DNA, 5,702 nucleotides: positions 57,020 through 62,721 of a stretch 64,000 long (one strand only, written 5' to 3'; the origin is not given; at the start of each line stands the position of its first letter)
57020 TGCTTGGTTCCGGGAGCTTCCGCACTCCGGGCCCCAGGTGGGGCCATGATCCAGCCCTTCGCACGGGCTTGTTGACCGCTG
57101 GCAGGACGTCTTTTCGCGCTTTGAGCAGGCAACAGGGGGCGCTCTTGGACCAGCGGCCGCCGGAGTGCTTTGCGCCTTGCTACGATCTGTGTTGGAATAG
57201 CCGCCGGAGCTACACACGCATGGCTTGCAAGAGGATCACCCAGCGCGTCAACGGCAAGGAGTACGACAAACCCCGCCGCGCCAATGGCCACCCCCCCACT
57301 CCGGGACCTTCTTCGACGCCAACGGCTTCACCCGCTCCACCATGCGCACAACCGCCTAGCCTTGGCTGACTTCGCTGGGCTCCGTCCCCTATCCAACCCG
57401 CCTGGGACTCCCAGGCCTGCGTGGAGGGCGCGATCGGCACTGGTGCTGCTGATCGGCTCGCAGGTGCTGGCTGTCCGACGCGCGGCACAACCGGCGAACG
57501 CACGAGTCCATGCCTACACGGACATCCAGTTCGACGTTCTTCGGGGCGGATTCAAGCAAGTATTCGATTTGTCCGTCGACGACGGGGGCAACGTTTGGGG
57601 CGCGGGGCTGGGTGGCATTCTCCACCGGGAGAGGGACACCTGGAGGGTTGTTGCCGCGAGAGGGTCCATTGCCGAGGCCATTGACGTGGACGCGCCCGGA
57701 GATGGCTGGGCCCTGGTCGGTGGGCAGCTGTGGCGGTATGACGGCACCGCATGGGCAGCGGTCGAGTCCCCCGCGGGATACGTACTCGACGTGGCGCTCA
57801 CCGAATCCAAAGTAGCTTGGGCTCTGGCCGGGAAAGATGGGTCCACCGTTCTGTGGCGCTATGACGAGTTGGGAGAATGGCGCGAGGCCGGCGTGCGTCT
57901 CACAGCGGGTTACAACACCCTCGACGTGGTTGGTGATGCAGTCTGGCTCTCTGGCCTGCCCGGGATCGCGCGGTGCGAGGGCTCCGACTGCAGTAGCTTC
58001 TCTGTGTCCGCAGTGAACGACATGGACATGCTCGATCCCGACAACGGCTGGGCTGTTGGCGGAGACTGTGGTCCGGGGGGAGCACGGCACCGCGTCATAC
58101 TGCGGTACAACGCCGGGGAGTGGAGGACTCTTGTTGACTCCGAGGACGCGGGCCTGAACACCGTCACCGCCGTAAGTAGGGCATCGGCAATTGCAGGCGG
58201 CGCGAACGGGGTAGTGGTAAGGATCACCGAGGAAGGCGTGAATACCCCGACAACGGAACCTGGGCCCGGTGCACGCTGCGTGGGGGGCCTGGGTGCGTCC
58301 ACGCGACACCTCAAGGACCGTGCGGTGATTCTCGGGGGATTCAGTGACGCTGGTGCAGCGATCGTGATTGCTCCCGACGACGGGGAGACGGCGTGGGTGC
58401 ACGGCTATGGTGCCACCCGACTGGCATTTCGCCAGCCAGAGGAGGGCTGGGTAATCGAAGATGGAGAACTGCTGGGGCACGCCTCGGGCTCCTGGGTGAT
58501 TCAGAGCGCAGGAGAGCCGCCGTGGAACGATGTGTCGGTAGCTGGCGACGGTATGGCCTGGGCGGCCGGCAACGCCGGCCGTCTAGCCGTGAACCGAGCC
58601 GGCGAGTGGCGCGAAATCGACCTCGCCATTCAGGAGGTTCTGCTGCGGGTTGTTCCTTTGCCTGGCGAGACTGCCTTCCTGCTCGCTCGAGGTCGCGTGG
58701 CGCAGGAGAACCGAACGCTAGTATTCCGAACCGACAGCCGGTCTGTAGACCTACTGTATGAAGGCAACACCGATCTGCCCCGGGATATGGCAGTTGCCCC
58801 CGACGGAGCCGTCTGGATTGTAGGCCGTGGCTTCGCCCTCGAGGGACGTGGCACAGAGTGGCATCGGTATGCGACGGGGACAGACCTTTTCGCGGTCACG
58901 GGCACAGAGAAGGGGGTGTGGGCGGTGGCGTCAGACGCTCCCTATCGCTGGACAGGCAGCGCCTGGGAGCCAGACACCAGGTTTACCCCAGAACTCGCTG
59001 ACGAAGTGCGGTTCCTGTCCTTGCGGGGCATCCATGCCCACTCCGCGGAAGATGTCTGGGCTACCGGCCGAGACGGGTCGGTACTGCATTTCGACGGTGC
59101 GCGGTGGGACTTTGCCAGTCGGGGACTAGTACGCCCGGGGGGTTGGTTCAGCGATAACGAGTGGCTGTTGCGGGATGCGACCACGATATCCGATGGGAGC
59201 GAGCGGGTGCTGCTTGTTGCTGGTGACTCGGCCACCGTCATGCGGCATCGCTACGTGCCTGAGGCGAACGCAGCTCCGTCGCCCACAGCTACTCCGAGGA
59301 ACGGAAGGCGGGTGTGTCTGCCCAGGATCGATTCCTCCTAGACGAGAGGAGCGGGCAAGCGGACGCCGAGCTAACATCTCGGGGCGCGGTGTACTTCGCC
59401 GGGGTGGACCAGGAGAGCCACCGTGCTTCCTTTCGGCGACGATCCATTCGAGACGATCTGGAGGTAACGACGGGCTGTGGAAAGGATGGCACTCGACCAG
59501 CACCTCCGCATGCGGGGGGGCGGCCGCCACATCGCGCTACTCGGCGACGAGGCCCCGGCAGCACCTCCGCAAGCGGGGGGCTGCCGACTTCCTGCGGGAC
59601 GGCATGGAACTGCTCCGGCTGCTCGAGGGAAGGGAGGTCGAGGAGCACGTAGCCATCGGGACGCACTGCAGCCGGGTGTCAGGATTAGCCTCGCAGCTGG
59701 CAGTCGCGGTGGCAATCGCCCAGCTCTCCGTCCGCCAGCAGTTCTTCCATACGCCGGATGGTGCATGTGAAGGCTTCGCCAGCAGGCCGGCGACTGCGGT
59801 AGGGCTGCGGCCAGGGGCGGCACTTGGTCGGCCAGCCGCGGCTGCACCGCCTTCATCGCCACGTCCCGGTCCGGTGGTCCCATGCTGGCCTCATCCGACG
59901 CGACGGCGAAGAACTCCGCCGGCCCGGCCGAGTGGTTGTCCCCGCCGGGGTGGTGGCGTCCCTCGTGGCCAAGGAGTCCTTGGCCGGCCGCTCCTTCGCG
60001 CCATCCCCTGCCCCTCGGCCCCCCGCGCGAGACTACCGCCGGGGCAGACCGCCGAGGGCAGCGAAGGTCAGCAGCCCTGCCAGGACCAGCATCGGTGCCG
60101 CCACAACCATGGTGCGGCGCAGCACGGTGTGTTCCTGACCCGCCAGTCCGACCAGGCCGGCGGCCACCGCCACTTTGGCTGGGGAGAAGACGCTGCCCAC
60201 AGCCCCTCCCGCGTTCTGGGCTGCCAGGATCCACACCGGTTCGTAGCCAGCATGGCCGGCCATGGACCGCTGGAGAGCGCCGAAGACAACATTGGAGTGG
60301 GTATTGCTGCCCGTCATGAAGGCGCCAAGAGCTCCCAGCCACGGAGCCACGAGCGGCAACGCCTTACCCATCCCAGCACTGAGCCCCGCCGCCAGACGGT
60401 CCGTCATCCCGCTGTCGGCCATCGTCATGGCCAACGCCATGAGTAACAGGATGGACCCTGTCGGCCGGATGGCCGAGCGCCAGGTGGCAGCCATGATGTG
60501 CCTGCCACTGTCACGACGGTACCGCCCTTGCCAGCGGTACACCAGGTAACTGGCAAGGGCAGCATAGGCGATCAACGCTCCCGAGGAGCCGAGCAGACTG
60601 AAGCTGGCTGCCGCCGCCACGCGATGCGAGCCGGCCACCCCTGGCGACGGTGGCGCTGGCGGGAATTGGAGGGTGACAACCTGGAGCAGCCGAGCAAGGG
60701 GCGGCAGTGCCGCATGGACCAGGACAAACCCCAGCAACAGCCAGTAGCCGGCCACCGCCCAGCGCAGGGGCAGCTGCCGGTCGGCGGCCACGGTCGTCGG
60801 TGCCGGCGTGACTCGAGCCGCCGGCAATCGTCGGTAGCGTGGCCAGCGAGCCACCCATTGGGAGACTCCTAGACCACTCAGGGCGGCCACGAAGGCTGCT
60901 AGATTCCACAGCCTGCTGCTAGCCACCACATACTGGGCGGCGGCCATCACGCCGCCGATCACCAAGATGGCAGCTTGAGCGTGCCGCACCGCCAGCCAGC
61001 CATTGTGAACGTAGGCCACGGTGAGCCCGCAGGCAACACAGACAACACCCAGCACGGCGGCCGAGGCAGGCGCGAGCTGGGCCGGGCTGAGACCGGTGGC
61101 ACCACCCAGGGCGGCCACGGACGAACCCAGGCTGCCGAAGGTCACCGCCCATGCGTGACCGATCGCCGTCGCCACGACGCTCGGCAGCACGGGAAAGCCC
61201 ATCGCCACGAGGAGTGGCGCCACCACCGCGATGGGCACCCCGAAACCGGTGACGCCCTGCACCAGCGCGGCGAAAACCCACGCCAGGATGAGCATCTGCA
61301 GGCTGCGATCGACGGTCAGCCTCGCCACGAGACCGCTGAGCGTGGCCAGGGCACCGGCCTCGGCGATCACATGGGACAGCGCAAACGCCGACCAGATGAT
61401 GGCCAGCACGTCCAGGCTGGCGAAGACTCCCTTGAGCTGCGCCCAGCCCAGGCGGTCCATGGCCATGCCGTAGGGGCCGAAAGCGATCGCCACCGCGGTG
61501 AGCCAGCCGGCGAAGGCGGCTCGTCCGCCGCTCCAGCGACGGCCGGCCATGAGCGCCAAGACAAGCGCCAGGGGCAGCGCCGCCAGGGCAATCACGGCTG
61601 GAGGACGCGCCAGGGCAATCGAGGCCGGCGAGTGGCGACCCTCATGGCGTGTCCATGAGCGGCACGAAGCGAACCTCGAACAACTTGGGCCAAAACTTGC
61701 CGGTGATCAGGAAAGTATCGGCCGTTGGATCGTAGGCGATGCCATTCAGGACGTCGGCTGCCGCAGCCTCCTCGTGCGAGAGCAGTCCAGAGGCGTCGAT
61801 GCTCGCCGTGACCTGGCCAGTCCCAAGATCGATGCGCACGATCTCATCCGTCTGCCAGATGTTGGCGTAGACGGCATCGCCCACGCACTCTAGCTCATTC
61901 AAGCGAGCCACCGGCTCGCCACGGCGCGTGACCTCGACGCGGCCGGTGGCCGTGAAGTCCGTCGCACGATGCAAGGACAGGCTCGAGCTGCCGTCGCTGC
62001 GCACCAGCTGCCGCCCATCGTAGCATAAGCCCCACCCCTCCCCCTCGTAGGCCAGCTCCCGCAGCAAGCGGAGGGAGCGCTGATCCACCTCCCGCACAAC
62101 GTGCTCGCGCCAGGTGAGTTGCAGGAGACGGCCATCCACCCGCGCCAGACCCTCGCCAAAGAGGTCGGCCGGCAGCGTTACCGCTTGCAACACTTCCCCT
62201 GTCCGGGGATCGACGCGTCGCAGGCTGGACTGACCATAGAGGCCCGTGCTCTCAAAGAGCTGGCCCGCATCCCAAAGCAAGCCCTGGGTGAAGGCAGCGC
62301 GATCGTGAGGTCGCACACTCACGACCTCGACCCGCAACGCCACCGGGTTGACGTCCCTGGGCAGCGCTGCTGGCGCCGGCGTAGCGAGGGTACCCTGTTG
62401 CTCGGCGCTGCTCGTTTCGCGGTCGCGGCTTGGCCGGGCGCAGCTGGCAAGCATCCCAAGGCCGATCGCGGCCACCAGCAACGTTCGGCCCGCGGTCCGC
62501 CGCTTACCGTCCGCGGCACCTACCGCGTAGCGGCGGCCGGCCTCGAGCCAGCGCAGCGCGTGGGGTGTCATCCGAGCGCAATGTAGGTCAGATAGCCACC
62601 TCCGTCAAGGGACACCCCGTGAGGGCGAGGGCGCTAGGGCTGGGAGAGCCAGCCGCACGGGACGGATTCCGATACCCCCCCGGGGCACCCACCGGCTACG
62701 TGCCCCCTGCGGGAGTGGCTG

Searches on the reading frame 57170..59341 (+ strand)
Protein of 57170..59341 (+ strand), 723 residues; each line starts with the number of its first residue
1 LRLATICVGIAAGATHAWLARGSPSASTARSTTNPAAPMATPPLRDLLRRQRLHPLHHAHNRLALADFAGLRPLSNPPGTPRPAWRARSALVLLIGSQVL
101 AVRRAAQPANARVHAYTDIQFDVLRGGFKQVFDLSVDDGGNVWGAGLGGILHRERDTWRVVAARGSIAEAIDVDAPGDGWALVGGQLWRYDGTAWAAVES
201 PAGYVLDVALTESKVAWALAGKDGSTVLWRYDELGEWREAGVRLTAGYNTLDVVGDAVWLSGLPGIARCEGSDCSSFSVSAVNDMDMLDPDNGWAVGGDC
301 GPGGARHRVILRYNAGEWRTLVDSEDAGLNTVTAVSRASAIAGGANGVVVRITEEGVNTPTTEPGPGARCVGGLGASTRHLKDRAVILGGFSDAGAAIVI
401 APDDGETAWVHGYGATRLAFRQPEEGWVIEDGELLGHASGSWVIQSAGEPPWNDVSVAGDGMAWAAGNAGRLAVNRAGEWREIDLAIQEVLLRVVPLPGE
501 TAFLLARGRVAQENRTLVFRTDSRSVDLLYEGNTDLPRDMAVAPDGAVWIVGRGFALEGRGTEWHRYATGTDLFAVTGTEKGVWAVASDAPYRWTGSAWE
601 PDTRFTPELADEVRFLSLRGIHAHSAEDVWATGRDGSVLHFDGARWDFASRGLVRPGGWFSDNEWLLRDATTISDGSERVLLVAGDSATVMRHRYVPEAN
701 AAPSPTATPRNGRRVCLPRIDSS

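Call 8: search_protein_families(library=pfam, proteins=[window:57170-59341:+], max_evalue=0.001)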
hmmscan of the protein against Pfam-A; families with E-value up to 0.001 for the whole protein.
window:57170-59341:+ (723 aa): 0 families

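Call 14: search_protein_families(library=ncbifam, proteins=[window:57170-59341:+], max_evalue=0.01)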
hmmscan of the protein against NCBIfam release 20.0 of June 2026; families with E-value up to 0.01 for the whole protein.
window:57170-59341:+ (723 aa): 0 families

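Call 36: find_homologous_proteins(query=window:57170-59341:+, max_evalue=0.00001)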
Query window:57170-59341:+ (723 aa): 4 proteins with E <= 0.00001 among 8000 candidates.
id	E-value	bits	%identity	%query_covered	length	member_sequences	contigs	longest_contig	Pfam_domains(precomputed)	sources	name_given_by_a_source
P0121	0.0e+0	1560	100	95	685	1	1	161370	-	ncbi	-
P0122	0.0e+0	1169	80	90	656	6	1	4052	-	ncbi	-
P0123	5.5e-13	66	25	61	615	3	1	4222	PF19193.7,PF12768.14,PF14870.13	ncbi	-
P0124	3.1e-8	50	23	78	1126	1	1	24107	PF09099.17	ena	-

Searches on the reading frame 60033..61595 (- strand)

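Call 8: search_protein_families(library=pfam, proteins=[window:60033-61595:-], max_evalue=0.001)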
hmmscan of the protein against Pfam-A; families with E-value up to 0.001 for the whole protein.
window:60033-61595:- (520 aa): 2 families
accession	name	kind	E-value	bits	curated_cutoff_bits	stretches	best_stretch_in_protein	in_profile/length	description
PF02652.20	Lactate_perm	-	2.3e-76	258.1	27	1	4-511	5-520/522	L-lactate permease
PF03553.21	Na_H_antiporter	-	2.9e-06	27.2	23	1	379-505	163-292/303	Na+/H+ antiporter family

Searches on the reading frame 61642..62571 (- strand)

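Call 8: search_protein_families(library=pfam, proteins=[window:61642-62571:-], max_evalue=0.001)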
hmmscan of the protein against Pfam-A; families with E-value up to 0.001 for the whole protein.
window:61642-62571:- (309 aa): 2 families
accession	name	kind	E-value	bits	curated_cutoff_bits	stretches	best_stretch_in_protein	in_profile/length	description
PF05096.18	Glu_cyclase_2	-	1.3e-91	306.9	22.3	1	67-302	13-249/249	Glutamine cyclotransferase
PF21959.2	DUF6923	-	2.4e-05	24.7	27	0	185-257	97-167/234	Repeat of unknown function (DUF6923)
